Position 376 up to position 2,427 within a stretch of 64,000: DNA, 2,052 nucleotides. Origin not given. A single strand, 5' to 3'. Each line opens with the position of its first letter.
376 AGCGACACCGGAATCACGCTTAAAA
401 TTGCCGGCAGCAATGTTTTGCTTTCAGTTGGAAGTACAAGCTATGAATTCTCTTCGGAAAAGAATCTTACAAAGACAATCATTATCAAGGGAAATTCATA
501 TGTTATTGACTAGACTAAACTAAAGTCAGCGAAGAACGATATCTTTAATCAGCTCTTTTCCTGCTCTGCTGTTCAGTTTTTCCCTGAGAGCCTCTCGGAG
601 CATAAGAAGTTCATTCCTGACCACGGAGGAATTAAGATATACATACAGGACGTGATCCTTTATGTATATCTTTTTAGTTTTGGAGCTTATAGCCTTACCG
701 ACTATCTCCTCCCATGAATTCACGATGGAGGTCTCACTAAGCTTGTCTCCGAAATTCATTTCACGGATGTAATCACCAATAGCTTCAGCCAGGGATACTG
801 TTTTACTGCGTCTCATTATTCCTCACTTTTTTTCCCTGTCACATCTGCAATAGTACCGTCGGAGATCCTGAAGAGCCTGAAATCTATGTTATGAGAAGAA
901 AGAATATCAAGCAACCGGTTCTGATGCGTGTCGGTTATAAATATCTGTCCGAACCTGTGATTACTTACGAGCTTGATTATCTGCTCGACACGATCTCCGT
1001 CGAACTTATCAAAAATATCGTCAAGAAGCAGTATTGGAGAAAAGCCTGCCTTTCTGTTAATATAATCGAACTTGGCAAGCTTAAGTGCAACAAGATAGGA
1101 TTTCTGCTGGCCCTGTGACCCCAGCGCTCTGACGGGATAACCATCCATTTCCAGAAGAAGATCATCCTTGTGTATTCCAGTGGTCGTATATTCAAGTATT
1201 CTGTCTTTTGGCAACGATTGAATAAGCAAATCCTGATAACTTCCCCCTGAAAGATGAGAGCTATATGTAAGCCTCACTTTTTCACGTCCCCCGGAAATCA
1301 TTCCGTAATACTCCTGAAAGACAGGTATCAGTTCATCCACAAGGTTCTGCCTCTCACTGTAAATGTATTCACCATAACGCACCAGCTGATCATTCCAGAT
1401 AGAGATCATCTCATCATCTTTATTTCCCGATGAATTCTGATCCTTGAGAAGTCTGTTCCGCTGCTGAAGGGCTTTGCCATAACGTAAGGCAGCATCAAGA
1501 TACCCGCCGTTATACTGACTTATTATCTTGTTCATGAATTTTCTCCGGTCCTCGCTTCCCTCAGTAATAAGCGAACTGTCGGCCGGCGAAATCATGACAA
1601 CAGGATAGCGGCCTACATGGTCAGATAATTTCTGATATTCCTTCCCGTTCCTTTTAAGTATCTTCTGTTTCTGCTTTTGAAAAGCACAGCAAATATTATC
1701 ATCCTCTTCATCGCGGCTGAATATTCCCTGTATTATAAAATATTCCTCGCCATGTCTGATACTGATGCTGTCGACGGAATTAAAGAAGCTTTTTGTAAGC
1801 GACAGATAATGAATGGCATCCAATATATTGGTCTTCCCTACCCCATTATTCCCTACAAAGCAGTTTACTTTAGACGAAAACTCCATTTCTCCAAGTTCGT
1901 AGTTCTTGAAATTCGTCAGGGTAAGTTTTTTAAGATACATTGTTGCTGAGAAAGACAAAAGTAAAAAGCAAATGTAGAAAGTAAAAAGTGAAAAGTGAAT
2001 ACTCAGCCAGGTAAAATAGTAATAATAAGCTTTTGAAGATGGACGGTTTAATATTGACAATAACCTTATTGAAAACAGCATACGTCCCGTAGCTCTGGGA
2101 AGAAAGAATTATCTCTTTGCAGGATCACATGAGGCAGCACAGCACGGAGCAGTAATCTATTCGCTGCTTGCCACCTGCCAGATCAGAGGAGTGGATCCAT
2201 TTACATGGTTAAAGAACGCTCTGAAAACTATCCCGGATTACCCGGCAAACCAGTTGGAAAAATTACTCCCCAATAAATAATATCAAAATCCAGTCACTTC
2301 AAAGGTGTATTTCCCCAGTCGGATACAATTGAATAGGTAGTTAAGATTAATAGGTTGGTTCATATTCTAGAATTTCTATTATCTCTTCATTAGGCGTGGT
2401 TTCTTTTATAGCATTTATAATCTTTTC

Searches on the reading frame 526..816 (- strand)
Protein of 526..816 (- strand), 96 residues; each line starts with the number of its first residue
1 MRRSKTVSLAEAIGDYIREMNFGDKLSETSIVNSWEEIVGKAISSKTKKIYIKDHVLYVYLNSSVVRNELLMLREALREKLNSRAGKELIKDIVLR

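Call 6: search_protein_families(library=ncbifam, proteins=[window:526-816:-], max_evalue=0.1)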
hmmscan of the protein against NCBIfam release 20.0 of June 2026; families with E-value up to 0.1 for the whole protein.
window:526-816:- (96 aa): 2 families
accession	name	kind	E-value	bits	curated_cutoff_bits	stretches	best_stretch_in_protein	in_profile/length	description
NF002871.0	PRK03195.1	equivalog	1.9e-07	31.2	246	1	9-93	76-160/187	DUF721 family protein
NF001031.0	PRK00111.1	equivalog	5.8e-07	29.8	293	1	9-92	69-152/180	hypothetical protein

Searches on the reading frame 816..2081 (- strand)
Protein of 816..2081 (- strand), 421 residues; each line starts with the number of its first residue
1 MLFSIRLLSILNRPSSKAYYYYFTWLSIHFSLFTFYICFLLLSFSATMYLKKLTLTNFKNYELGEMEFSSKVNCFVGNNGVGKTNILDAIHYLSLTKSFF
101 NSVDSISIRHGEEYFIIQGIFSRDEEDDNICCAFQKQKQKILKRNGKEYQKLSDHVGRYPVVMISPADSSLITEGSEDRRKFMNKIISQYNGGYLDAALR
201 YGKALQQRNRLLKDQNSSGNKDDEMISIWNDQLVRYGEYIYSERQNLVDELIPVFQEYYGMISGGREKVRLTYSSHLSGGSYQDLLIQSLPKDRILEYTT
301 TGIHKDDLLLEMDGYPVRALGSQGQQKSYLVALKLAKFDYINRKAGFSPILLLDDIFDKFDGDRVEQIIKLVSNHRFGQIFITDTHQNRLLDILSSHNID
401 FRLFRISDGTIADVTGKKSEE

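Call 3: search_protein_families(library=pfam, proteins=[window:816-2081:-], max_evalue=0.1)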
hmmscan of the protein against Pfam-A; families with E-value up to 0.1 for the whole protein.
window:816-2081:- (421 aa): 6 families
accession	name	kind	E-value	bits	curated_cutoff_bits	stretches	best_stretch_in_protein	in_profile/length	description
PF02463.25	SMC_N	-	1.1e-17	64.7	40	1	49-391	1-202/220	RecF/RecN/SMC N terminal domain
PF13175.12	AAA_15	-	2.7e-15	57.3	32.1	1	48-175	1-92/374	AAA ATPase domain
PF13476.12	AAA_23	-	2.2e-10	42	27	1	52-155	1-103/201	AAA domain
PF13304.12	AAA_21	-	4.1e-09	37.4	27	1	72-126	1-55/304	AAA domain, putative AbiEii toxin, Type IV TA system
PF13555.12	AAA_29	-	2.9e-05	24.1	27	1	50-101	1-55/61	P-loop containing region of AAA domain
PF13514.12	AAA_27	-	0.01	15.9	22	1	48-148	1-101/206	AAA domain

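Call 66: list_cluster_members(proteins=[P0003, P0005, P0004, P0059, P0006, window:816-2081:-])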
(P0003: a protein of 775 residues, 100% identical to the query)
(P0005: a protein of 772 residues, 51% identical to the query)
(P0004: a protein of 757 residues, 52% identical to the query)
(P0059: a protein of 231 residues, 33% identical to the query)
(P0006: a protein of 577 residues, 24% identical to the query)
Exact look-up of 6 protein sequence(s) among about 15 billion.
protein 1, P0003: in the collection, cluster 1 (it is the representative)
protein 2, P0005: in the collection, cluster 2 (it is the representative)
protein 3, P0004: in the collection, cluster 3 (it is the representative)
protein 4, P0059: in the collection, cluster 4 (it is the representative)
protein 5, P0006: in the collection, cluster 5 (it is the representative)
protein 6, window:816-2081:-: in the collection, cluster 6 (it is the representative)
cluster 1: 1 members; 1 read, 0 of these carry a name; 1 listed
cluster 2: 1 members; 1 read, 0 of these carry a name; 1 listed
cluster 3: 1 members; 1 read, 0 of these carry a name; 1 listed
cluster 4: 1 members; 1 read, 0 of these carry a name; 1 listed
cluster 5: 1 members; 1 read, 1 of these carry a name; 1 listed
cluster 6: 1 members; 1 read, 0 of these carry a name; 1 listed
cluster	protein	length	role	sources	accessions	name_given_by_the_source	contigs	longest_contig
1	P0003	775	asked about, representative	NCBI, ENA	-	-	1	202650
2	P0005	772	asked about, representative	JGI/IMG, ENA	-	-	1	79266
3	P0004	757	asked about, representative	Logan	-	-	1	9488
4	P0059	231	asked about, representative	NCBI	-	-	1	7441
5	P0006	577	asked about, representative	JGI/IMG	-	signal transduction histidine kinase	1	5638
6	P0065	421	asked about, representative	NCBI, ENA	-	-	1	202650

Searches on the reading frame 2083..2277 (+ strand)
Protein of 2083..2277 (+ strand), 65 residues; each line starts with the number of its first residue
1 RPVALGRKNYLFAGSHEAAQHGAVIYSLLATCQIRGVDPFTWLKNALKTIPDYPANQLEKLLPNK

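Call 88: search_protein_families(library=pfam, proteins=[window:2083-2277:+], max_evalue=1)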
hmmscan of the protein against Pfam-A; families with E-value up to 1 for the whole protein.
seq(65 aa): 2 families
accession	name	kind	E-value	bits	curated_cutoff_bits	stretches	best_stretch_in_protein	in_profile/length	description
PF13817.11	DDE_Tnp_IS66_C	-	1.3e-11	44.9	30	1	27-63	1-38/39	IS66 C-terminal element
PF03050.20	DDE_Tnp_IS66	-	0.0045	16.9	23.1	1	1-20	264-283/284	Transposase IS66 family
